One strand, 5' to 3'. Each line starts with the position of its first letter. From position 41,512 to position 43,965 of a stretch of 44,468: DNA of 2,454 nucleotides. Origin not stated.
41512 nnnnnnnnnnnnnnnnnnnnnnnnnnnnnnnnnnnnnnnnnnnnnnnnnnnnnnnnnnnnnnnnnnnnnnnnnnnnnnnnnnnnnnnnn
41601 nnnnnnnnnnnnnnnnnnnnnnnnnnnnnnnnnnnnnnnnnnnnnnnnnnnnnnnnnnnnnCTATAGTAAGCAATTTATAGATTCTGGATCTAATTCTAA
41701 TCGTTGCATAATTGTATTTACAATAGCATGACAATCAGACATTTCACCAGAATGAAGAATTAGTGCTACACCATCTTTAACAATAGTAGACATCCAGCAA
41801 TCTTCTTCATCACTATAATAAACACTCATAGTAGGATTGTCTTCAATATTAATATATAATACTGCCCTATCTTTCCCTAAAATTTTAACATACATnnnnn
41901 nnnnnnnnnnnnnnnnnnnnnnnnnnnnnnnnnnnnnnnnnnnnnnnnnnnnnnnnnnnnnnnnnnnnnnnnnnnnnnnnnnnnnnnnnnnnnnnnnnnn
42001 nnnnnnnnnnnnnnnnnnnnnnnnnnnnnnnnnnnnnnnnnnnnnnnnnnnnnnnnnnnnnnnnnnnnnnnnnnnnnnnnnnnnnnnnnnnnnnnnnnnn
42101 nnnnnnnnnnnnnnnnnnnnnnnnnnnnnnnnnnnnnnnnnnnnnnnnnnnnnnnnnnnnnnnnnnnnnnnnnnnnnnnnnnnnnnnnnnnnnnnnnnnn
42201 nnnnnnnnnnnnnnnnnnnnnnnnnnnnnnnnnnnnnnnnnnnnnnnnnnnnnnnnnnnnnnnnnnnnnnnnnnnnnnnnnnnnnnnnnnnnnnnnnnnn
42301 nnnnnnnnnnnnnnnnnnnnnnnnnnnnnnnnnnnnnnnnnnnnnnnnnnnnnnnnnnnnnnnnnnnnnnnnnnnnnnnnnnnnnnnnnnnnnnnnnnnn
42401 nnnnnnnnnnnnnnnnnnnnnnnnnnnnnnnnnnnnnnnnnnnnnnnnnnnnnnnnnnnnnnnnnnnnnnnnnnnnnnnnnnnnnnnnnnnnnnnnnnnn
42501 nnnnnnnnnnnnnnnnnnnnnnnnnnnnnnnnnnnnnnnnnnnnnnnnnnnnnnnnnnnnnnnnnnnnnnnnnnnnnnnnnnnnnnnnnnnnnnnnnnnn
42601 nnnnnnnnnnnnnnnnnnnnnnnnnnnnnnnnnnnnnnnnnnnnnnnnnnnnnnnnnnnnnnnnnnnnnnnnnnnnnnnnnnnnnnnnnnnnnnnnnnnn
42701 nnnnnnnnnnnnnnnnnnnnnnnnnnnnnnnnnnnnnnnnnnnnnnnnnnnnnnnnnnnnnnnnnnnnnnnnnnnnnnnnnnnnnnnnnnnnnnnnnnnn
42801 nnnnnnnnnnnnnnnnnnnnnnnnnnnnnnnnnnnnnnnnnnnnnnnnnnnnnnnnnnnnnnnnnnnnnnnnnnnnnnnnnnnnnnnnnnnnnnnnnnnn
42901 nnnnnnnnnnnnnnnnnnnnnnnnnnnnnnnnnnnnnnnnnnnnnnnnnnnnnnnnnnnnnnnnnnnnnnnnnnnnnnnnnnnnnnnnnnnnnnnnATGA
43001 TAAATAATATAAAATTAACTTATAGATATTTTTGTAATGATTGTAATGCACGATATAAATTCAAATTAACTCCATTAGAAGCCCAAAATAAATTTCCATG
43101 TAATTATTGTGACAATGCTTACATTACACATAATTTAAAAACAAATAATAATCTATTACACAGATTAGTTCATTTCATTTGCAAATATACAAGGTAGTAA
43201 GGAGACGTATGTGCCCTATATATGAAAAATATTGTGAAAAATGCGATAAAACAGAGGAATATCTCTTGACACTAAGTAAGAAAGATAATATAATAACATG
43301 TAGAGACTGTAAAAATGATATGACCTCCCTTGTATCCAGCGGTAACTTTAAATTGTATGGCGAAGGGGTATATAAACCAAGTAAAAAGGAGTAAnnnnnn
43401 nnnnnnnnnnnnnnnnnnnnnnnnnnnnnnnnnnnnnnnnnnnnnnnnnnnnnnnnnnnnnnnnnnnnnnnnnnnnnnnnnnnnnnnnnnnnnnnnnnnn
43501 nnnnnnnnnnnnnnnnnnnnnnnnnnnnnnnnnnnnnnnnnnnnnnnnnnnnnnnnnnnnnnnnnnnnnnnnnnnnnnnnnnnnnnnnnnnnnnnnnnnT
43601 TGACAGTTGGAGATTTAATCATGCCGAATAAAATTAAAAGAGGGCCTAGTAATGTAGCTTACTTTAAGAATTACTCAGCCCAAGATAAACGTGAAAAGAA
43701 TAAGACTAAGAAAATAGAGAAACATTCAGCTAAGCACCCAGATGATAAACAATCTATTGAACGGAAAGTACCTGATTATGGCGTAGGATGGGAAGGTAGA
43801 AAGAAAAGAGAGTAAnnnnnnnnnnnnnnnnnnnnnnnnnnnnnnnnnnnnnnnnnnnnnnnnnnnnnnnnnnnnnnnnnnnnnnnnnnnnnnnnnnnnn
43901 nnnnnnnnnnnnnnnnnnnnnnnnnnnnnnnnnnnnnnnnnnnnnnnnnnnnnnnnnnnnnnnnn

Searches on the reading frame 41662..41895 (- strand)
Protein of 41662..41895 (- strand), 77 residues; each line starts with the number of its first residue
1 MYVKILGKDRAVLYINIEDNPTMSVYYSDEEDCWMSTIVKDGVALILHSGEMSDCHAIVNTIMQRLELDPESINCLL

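Call 10: search_protein_families(library=pfam, proteins=[window:41662-41895:-], max_evalue=0.01)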
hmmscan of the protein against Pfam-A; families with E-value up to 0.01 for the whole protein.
window:41662-41895:- (77 aa): 0 families

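Call 11: search_protein_families(library=phrogs, proteins=[window:41662-41895:-], max_evalue=0.01)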
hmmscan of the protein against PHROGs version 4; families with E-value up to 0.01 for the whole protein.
window:41662-41895:- (77 aa): 0 families

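Call 47: find_homologous_proteins(query=A5, max_evalue=0.01)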
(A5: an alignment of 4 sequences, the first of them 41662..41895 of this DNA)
Query A5 (4 sequences) (77 aa, profile of the alignment): 5 proteins with E <= 0.01 among 8 candidates.
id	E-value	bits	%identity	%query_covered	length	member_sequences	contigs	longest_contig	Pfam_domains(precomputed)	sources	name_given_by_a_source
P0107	1.2e-41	158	100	100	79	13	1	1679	-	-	-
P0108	1.3e-38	149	66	96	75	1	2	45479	-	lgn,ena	-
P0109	2.7e-34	135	36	91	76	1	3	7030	-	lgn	-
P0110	2.9e-31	125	34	91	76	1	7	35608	-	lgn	-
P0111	1.0e-29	120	33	91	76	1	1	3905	-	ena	-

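Call 48: find_encoding_contigs(protein=P0110, flank=5000, max_places=7)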
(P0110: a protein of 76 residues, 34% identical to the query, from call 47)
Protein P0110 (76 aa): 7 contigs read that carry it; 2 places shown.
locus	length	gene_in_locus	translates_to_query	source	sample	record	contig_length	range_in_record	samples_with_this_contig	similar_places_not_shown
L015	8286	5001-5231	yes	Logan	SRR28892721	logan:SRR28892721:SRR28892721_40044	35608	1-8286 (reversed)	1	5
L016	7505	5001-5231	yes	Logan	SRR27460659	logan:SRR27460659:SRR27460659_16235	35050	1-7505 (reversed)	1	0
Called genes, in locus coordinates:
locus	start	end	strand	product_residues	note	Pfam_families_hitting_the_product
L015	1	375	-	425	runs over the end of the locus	PF13481:AAA_25 (weak)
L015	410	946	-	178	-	PF00574:CLP_protease, PF25145:NfeD1b_N (weak)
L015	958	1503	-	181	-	PF01435:Peptidase_M48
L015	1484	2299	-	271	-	PF13662:Toprim_4 (faint)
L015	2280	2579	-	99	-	-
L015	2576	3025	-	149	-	PF00075:RNase_H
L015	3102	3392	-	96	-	PF18909:dGTP_diPhyd_N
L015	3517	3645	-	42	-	-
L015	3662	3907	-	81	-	-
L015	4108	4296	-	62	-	PF09723:Zn_ribbon_8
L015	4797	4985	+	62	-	-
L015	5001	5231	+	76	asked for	-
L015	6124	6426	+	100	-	-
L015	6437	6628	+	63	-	PF22887:DUF7022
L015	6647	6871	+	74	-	-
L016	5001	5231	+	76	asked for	-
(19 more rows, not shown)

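Call 49: find_encoding_contigs(protein=P0111, flank=5000, max_places=3)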
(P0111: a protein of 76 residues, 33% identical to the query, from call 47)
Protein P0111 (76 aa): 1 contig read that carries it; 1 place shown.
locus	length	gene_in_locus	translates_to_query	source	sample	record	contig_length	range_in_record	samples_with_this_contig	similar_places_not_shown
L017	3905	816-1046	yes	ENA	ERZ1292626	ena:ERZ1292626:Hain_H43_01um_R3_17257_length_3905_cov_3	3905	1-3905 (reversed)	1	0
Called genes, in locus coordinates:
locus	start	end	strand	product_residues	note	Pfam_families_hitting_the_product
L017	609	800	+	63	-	-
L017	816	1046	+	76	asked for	-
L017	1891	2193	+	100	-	-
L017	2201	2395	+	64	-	PF22887:DUF7022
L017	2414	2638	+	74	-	-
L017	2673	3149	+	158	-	PF13392:HNH_3 (weak)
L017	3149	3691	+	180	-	PF00959:Phage_lysozyme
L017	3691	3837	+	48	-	-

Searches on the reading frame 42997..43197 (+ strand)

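Call 11: search_protein_families(library=phrogs, proteins=[window:42997-43197:+], max_evalue=0.01)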
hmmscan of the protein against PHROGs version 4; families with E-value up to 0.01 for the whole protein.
window:42997-43197:+ (66 aa): 0 families

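Call 87: search_protein_families(library=pfam, proteins=[window:42997-43197:+], max_evalue=0.01)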
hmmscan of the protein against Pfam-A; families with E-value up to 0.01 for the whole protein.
window:42997-43197:+ (66 aa): 1 family
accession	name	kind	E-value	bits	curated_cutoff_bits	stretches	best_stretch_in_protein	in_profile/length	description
PF25206.1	DUF7836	-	0.0022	18.2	26.7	1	12-52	9-51/59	Domain of unknown function (DUF7836)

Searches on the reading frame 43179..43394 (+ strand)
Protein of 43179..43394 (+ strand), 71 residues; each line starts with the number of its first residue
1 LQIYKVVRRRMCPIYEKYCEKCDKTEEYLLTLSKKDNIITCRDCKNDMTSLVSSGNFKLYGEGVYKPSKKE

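Call 11: search_protein_families(library=phrogs, proteins=[window:43179-43394:+], max_evalue=0.01)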
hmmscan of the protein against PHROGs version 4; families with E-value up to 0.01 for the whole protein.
window:43179-43394:+ (71 aa): 1 family
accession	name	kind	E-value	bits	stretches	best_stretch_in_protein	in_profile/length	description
phrog_1076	-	transcription regulation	0.00076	20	1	10-58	89-138/339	FmdB-like transcriptional regulator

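Call 87: search_protein_families(library=pfam, proteins=[window:43179-43394:+], max_evalue=0.01)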
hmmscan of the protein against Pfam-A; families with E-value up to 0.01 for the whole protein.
window:43179-43394:+ (71 aa): 1 family
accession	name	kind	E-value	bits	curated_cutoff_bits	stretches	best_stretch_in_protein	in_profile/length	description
PF09723.15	Zn_ribbon_8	-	3.2e-05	24.3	34.4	1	13-48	2-37/41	Zinc ribbon domain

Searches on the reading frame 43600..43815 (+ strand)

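Call 87: search_protein_families(library=pfam, proteins=[window:43600-43815:+], max_evalue=0.01)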
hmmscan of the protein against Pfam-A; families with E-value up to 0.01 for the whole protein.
window:43600-43815:+ (71 aa): 1 family
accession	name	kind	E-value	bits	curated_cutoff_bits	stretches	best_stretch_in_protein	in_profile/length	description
PF22887.1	DUF7022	-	0.001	19.7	27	1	27-54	17-44/166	Family of unknown function (DUF7022)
